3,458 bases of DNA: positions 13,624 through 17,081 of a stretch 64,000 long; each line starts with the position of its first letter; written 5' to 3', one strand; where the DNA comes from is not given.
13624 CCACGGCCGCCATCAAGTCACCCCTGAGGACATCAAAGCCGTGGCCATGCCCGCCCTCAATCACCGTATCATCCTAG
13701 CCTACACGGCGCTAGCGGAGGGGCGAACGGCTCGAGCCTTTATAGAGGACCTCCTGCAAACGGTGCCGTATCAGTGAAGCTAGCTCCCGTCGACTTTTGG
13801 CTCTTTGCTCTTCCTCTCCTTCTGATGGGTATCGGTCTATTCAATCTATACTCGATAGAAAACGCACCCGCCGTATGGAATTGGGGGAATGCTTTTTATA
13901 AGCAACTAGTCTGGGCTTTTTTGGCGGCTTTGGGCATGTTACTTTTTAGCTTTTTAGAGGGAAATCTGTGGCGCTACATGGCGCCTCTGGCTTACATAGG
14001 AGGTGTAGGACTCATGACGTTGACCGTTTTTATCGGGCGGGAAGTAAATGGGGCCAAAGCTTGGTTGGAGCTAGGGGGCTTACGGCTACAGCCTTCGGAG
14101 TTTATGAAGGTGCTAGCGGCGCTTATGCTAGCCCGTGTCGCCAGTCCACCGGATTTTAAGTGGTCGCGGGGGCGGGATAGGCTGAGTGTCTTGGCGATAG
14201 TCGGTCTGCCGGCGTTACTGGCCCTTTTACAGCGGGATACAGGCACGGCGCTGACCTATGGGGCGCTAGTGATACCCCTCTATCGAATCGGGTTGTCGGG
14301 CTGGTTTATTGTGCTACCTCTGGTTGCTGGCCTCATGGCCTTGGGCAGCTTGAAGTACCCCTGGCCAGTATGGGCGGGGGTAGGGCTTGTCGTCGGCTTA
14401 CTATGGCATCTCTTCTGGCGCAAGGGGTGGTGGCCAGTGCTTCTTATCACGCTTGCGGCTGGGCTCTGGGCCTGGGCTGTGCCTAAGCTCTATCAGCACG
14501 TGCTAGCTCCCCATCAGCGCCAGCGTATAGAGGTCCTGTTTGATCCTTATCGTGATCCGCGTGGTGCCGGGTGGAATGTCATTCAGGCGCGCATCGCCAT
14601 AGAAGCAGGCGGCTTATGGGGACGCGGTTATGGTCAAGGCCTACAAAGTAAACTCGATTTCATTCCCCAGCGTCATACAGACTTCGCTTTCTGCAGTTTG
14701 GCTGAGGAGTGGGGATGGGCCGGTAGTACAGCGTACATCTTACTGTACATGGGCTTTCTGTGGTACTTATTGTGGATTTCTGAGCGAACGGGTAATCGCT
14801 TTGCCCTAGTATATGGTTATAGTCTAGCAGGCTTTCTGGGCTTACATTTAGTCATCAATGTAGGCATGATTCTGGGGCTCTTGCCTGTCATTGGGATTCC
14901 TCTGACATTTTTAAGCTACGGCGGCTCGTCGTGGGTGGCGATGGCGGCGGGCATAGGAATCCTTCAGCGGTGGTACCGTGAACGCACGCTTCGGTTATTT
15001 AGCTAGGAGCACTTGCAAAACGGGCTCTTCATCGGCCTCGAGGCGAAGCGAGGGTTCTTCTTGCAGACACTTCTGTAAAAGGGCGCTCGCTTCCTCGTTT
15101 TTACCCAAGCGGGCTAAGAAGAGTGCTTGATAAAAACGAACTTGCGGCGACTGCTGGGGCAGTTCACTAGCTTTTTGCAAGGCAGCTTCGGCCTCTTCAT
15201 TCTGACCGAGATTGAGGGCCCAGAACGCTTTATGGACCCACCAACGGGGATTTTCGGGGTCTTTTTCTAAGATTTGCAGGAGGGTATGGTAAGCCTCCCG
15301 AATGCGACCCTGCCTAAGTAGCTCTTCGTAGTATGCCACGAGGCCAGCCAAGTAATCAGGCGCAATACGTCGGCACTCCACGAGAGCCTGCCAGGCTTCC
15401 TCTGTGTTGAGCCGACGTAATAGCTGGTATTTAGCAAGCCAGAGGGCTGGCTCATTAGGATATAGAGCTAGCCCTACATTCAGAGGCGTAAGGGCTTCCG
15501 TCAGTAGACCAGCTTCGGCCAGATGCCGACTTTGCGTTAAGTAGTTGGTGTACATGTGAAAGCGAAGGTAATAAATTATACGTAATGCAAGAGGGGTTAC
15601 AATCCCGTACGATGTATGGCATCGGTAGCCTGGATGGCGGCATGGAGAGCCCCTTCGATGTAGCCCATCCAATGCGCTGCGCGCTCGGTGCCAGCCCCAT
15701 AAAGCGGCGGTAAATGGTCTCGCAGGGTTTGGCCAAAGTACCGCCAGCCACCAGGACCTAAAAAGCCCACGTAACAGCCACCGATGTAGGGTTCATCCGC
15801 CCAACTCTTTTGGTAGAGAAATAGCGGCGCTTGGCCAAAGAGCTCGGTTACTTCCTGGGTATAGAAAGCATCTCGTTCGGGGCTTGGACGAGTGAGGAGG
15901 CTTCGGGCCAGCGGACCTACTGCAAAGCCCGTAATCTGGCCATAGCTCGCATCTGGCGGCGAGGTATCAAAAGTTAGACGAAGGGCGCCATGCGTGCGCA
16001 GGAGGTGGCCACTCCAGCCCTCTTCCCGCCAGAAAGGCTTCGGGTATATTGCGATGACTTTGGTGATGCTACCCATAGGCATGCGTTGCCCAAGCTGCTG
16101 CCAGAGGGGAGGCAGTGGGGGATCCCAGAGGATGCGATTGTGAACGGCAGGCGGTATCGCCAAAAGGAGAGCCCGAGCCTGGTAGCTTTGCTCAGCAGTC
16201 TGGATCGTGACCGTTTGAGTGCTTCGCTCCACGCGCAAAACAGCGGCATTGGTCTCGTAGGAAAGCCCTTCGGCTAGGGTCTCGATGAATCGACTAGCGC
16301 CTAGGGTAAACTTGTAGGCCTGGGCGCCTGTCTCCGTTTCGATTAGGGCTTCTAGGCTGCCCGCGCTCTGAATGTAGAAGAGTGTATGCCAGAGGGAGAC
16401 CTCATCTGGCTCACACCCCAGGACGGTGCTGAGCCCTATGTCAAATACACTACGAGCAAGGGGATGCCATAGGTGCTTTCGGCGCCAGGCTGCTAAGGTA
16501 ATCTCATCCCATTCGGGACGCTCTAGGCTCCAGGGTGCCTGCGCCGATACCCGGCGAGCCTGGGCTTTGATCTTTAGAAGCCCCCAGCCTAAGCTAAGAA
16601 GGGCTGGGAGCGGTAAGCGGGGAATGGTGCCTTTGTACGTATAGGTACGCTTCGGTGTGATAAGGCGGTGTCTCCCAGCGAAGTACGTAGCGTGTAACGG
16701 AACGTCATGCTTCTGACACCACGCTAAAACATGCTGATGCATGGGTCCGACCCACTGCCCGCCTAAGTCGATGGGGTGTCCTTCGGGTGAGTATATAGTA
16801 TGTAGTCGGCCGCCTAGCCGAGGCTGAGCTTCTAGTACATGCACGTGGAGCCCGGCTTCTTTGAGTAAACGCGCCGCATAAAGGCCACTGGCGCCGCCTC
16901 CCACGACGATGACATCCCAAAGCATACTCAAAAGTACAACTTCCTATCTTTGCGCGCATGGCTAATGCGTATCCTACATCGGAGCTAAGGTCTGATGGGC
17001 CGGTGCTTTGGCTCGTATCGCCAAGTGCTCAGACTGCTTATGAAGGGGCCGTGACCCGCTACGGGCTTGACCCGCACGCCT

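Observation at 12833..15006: MoxR AAA+ ATPase translationally coupled to an orphan SEDS (RodA/FtsW-like) glycosyltransferase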

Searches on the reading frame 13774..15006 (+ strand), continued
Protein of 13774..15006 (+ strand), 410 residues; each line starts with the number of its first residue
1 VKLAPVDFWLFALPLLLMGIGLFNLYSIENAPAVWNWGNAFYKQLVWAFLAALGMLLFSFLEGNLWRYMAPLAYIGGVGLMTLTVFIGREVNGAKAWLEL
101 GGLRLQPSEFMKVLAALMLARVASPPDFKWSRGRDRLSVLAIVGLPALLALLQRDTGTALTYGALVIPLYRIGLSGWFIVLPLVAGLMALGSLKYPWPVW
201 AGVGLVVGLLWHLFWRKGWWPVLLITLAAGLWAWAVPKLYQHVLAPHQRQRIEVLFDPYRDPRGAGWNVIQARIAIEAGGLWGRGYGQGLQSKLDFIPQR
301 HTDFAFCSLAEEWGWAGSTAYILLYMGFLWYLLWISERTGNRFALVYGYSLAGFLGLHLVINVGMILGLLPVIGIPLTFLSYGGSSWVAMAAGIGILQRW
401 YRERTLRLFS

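Call 19: find_related_loci(query=window:13774-15006:+, collection=genome_contigs, flank=10000)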
Query window:13774-15006:+ (410 aa) in genome_contigs; peptide patterns used: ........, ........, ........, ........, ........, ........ (x = any residue, [..] = any of these).
599 stretches matched a pattern (row limit reached: there are more); 559 encode a relative of the query (tblastn E <= 1e-3); the best 80 are kept; 80 distinct loci.
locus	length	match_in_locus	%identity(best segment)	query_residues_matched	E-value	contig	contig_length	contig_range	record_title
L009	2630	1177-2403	64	1-410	1e-167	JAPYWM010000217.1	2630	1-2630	MAG: Sphingobacterium sp. isolate RSWP8 scaffold_8448_c1, whole genome shotgun sequence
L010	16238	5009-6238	54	1-409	1e-129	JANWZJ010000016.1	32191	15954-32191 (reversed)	MAG: Bacteroidia bacterium isolate SKYG92 NODE_16_length_32191_cov_4.561904, whole genome shotgun sequence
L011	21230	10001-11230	56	1-409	2e-128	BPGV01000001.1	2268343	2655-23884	MAG: Bacteroidia bacterium KatS3mg025 DNA, contig_684, whole genome shotgun sequence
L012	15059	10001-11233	57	1-409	5e-130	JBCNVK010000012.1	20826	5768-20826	MAG: Bacteroidia bacterium isolate DT_Bin_56 contig12, whole genome shotgun sequence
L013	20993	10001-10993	44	66-386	5e-77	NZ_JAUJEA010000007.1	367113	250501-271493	Splendidivirga corallicola strain BMA10 NAEMHLCP_7, whole genome shotgun sequence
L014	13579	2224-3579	35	4-404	9e-68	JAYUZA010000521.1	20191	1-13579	MAG: Flavobacteriales bacterium isolate GL139_UP_metabinner_6 GL139_UP_metabinner_6_520, whole genome shotgun sequence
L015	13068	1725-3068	33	5-404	1e-63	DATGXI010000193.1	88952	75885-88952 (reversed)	MAG TPA_asm: Flavobacteriales bacterium isolate SMAG_U10605 k141_506714, whole genome shotgun sequence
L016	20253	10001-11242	35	7-392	1e-61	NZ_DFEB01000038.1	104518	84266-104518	MAG: Treponema sp. UBA3813 UBA3813_contig_6117, whole genome shotgun sequence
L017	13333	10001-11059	38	43-392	1e-61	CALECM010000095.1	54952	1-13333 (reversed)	MAG TPA_asm: uncultured Bacteroidales bacterium isolate ERR732777_bin.36_CONCOCT_v1.1_MAG genome assembly, contig: ERZ80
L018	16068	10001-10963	33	39-404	3e-59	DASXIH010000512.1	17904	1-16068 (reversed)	MAG TPA_asm: Thermoanaerobaculia bacterium isolate SMAG_U5216 k141_3840464, whole genome shotgun sequence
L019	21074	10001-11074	31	3-404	1e-58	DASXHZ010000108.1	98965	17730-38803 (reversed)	MAG TPA_asm: Thermoanaerobaculia bacterium isolate SMAG_U5208 k141_2976059, whole genome shotgun sequence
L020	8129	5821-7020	32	5-391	2e-55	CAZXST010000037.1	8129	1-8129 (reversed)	MAG TPA_asm: uncultured Flavobacteriaceae bacterium isolate SRP077602_co3_541 genome assembly, contig: NODE_15735_length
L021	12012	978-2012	31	17-404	4e-55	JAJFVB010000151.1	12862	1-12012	MAG: Desulfobacteraceae bacterium isolate bin.609 k141_135817, whole genome shotgun sequence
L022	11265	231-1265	32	17-404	4e-55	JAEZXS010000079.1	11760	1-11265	MAG: Proteobacteria bacterium isolate OH_PFB_21 k127_936132, whole genome shotgun sequence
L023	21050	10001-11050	32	2-397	8e-55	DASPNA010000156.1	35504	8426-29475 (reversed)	MAG TPA_asm: Thermoanaerobaculia bacterium isolate SMAG_U12109 k141_336474, whole genome shotgun sequence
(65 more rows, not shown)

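Call 26: find_encoding_contigs(protein=P0043, flank=10000, max_places=1)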
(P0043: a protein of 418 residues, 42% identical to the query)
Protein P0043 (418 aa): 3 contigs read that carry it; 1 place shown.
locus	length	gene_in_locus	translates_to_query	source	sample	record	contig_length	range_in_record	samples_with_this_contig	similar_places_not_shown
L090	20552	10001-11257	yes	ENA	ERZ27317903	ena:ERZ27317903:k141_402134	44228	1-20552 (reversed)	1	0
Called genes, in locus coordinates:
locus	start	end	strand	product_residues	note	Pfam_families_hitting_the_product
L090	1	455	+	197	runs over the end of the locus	PF07638:Sigma70_ECF (weak), PF04542:Sigma70_r2, PF08281:Sigma70_r4_2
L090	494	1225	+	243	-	PF22435:MRM3-like_sub_bind, PF00588:SpoU_methylase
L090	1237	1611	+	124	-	PF05635:23S_rRNA_IVP, PF22296:bAvd (weak)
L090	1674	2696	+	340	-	PF00586:AIRS, PF02769:AIRS_C (weak)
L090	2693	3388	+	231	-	PF01135:PCMT, PF00398:RrnaAD (weak)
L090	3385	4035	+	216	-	PF25593:GldD_lipo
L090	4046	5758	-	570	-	PF02690:Na_Pi_cotrans, PF01895:PhoU (weak)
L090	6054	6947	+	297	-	PF00303:Thymidylat_synt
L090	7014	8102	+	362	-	PF00483:NTP_transferase, PF12804:NTP_transf_3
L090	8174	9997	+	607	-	PF03717:PBP_dimer, PF00905:Transpeptidase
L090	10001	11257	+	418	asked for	PF01098:FTSW_RODA_SPOVE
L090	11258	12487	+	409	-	PF06689:zf-C4_ClpX, PF07724:AAA_2, PF00004:AAA, PF07728:AAA_5 (weak), PF10431:ClpB_D2-small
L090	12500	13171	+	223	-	PF01693:Cauli_VI, PF00075:RNase_H (weak)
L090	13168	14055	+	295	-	PF17827:PrmC_N, PF03602:Cons_hypoth95 (weak), PF05175:MTS, PF06325:PrmA, PF01209:Ubie_methyltran (weak), PF08241:Methyltransf_11 (weak), PF13649:Methyltransf_25, PF13847:Methyltransf_31, +2 more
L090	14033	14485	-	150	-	PF02580:Tyr_Deacylase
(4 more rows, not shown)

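Call 30: search_solved_structures(query=window:13774-15006:+, show_alignments=3)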
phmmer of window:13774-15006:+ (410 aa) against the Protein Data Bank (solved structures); distinct sequences matched with E-value up to 0.001: 7.
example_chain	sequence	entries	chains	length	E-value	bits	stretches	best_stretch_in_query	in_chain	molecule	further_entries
8tj3_B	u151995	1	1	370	1e-48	169.7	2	220-404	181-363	Peptidoglycan glycosyltransferase MrdB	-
6bar_A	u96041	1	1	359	9.3e-48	166.5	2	213-404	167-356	Rod shape determining protein RodA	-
6pl5_A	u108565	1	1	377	1.3e-47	166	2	213-404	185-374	Peptidoglycan glycosyltransferase RodA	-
6bas_A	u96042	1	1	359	1.9e-46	162.2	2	213-404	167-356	Peptidoglycan glycosyltransferase RodA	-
6pl6_A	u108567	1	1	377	2.4e-46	161.9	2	213-404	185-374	Peptidoglycan glycosyltransferase RodA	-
25hr_A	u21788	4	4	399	1.1e-29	106.9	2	244-406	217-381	Probable peptidoglycan glycosyltransferase FtsW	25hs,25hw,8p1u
8bh1_A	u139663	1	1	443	1.6e-29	106.4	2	244-406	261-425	Probable peptidoglycan glycosyltransferase FtsW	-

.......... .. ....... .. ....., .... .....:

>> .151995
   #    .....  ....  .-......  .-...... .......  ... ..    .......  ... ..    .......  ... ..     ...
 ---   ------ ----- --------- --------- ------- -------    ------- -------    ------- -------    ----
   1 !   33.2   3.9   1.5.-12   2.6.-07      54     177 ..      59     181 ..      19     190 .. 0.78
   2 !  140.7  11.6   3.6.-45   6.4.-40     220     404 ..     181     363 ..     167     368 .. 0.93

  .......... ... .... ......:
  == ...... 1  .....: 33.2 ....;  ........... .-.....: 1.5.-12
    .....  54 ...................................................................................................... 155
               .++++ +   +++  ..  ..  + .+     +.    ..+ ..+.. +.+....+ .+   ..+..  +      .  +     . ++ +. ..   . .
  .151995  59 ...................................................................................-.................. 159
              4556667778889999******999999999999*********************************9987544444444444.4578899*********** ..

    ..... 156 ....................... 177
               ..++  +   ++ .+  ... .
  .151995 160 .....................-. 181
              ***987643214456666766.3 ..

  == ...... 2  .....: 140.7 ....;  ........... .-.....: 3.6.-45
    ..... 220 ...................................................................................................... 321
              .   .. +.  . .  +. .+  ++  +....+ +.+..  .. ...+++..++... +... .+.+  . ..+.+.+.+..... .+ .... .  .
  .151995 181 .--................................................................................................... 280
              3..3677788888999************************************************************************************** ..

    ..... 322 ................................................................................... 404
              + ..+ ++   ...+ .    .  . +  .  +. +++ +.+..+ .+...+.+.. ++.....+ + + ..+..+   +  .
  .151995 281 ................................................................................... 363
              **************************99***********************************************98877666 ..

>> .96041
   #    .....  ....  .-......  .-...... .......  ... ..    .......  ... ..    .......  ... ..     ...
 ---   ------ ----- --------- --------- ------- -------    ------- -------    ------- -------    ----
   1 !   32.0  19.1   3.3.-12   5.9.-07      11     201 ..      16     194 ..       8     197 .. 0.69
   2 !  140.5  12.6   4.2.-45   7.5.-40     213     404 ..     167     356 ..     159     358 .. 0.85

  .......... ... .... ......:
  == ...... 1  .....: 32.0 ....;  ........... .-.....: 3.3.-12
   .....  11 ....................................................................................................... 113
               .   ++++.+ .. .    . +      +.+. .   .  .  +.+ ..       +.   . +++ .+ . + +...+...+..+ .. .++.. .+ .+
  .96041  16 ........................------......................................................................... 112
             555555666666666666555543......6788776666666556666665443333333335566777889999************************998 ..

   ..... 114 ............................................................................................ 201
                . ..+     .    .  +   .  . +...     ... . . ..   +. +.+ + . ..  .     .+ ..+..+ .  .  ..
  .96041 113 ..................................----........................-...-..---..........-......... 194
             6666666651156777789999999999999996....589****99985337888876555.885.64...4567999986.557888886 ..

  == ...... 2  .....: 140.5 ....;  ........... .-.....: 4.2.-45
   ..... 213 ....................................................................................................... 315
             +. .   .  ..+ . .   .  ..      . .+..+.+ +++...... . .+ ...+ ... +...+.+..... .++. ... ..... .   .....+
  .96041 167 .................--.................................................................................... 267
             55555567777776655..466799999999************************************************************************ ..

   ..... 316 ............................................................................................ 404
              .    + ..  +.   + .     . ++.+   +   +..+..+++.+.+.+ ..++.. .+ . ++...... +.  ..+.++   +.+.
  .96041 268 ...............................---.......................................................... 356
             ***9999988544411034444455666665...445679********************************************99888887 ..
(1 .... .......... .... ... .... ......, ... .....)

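Call 33: list_cluster_members(proteins=[P0001, P0121])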
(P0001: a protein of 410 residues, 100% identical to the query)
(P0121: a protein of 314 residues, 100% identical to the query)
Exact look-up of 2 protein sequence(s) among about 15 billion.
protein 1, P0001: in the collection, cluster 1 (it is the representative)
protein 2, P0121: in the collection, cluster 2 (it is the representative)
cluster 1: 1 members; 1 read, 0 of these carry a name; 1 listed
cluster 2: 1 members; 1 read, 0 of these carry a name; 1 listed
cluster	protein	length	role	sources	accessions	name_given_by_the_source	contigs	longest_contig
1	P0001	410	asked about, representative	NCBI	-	-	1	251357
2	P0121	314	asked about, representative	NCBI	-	-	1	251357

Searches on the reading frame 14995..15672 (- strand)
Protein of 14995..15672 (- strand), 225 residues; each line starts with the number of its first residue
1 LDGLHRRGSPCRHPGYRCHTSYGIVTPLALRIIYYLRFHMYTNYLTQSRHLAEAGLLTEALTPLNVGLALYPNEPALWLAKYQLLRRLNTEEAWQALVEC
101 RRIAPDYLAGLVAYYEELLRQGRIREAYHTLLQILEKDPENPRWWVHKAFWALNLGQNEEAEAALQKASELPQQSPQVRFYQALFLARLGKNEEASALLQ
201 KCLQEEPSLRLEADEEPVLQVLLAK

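Call 3: search_protein_families(library=pfam, proteins=[window:14995-15672:-])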
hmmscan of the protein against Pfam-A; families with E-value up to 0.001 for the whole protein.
window:14995-15672:- (225 aa): 12 families
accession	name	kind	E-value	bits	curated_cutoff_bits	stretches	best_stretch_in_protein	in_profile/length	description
PF14559.12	TPR_19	-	6.2e-13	49.3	25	2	118-179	1-62/68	Tetratricopeptide repeat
PF13428.12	TPR_14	-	7.7e-13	48.2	23.5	0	110-149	3-42/44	Tetratricopeptide repeat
PF23914.1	TPR_CcmH_CycH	-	2.1e-10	41.1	42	2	133-208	41-119/158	Cytochrome c-type biogenesis protein H TPR domain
PF13432.12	TPR_16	-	1.2e-08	35.6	32.7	1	152-204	7-59/65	Tetratricopeptide repeat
PF12895.13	ANAPC3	-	5.3e-08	33.5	27.2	1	118-168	33-82/82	Anaphase-promoting complex, cyclosome, subunit 3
PF07719.23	TPR_2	-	1.4e-07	31.5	27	0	178-208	3-33/34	Tetratricopeptide repeat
PF13181.12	TPR_8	-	6e-06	26.5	25.7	0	152-172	11-31/34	Tetratricopeptide repeat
PF00515.34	TPR_1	-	3.5e-05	23.9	27.8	0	181-208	6-33/34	Tetratricopeptide repeat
PF13646.12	HEAT_2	-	8.9e-05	23.1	27.7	1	130-208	3-76/88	HEAT repeats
PF13174.12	TPR_6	-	0.00018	22.4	26.3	0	178-207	2-31/33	Tetratricopeptide repeat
PF13371.12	TPR_9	-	0.00041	20.7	35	0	119-180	6-67/73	Tetratricopeptide repeat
PF13414.12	TPR_11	-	0.00051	20.1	26.8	0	155-184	7-36/42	TPR repeat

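Call 4: search_protein_families(library=ncbifam, proteins=[window:14995-15672:-])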
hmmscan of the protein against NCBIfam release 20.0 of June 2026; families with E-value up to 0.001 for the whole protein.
window:14995-15672:- (225 aa): 12 families
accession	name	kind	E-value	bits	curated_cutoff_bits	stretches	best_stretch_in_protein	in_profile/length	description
TIGR02917.1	PEP_TPR_lipo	equivalog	5.2e-10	37.9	312.2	1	47-208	233-395/899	XrtA/PEP-CTERM system TPR-repeat protein PrsT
TIGR02552.1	LcrH_SycD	equivalog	1.8e-09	37.4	104.8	2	91-177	38-121/136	SycD/LcrH family type III secretion system chaperone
TIGR02521.1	type_IV_pilW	equivalog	6.1e-07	29.2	154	1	119-204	42-127/234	type IV pilus biogenesis/stability protein PilW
NF033920.0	C39_PA2778_fam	equivalog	7.8e-07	28.8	150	2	80-171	162-253/255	PA2778 family cysteine peptidase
NF040959.1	MamA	equivalog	2.2e-06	27.3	200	1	44-202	40-199/204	magnetosome protein MamA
NF047558.1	TPR_END_plus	domain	3.8e-06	26.8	32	1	182-220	5-43/56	TPR end-of-group domain-containing protein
NF052415.1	T3SS_chap_SctY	equivalog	1.8e-05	25.2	70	1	119-204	17-105/106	type III secretion apparatus assembly chaperone SctY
NF008520.0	PRK11447.1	equivalog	9e-05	20.4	858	1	116-202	469-555/1157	cellulose synthase complex outer membrane protein BcsC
TIGR04510.1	mod_pep_cyc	subfamily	0.00015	20.4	400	1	86-211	482-603/814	putative peptide modification system cyclase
NF047936.1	antiphage_GapS6b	subfamily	0.00027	18.9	850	0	113-200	449-536/1089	GapS6b family protein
NF011721.1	PRK15174.1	equivalog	0.00067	18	1200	1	99-207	275-383/656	Vi polysaccharide transport protein VexE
TIGR03939.1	PGA_TPR_OMP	equivalog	0.00075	17.8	366.65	0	132-208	110-186/800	poly-beta-1,6 N-acetyl-D-glucosamine export porin PgaA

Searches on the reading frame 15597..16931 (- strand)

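Call 3: search_protein_families(library=pfam, proteins=[window:15597-16931:-])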
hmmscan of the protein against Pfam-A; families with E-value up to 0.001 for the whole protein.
window:15597-16931:- (444 aa): 12 families
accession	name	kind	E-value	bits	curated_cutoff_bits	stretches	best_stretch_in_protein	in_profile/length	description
PF01593.30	Amino_oxidase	-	1.9e-58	199.2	19.8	1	15-439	2-442/443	Flavin containing amine oxidoreductase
PF13450.12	NAD_binding_8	-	4.6e-15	56.1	21.9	1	9-72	1-65/68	NAD(P)-binding Rossmann-like domain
PF03486.20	HI0933_like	-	1.2e-07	31.9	50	1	6-43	2-39/244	HI0933-like protein Rossmann domain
PF01266.30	DAO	-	2.7e-07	30.9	27.9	1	6-41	1-37/353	FAD dependent oxidoreductase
PF00890.30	FAD_binding_2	-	9.6e-07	28.8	20.4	1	6-45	1-38/414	FAD binding domain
PF12831.13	FAD_oxidored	-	1.8e-06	27.9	27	1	6-43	1-38/416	FAD dependent oxidoreductase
PF13738.12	Pyr_redox_3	-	4.9e-06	26.4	30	0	8-36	1-30/305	Pyridine nucleotide-disulphide oxidoreductase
PF07992.20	Pyr_redox_2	-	7.2e-06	26.1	26.1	1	7-40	145-178/291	Pyridine nucleotide-disulphide oxidoreductase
PF01946.23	Thi4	-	1.9e-05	24.5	26.2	1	5-41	18-55/235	Thi4 family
PF01494.25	FAD_binding_3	-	2.9e-05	23.9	22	1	6-36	3-33/349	FAD binding domain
PF00070.33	Pyr_redox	-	0.00037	21.4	22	1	7-40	2-35/82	Pyridine nucleotide-disulphide oxidoreductase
PF13454.12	NAD_binding_9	-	0.00063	20.2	21.8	0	9-87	2-92/155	FAD-NAD(P)-binding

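Call 4: search_protein_families(library=ncbifam, proteins=[window:15597-16931:-])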
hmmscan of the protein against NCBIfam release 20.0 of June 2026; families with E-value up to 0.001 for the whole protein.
window:15597-16931:- (444 aa): 38 families (the best 25 are shown)
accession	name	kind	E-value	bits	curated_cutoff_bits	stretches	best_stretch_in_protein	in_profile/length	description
TIGR03467.1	HpnE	equivalog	1.7e-15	57.3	283.05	1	7-300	1-298/430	hydroxysqualene dehydroxylase HpnE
NF053546.1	violacein_VioA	equivalog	4.8e-09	36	600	1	6-79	1-79/411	flavin-dependent violacein biosynthesis tryptophan-2 monooxygenase VioA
TIGR02734.1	crtI_fam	subfamily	6.2e-09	35.1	238.1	1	7-61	1-54/504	phytoene desaturase family protein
TIGR00275.1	TIGR00275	subfamily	2.7e-08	33.1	183.8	1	7-43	1-37/401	aminoacetone oxidase family FAD-binding enzyme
NF005560.0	PRK07233.1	equivalog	4.5e-08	32.4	252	1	7-53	3-48/435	hypothetical protein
NF058655.1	CrtID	equivalog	1.5e-07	30.7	640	1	7-60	1-53/478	bifunctional phytoene desaturase/3,4-desaturase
NF008841.0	PRK11883.1-1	equivalog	3.5e-07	29.5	517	1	6-58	5-59/453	protoporphyrinogen oxidase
NF045637.1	carotdesatCrtDProt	equivalog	3.7e-07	29.1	580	1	7-57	1-50/485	1-hydroxycarotenoid 3,4-desaturase CrtD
TIGR00562.1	proto_IX_ox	equivalog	5.2e-07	28.6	97.85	1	6-69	4-68/470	protoporphyrinogen oxidase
TIGR00292.1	TIGR00292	equivalog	1.6e-06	27.5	148.3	1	5-41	22-58/254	sulfide-dependent adenosine diphosphate thiazole synthase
NF005545.0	PRK07208.1-1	equivalog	3.4e-06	25.7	451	1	5-190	8-182/504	hypothetical protein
TIGR02032.1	GG-red-SF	subfamily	4.9e-06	26.5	158.8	1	5-36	1-32/297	geranylgeranyl reductase family protein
NF045599.1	bili_reduct_long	exception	5.7e-06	24.9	750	1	6-48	383-425/641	bilirubin reductase, long form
TIGR01372.1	soxA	subfamily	1.1e-05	23.4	1164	1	5-45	169-209/996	sarcosine oxidase subunit alpha family protein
NF005547.0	PRK07208.1-3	equivalog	1.3e-05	24.1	380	1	7-248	7-247/465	hypothetical protein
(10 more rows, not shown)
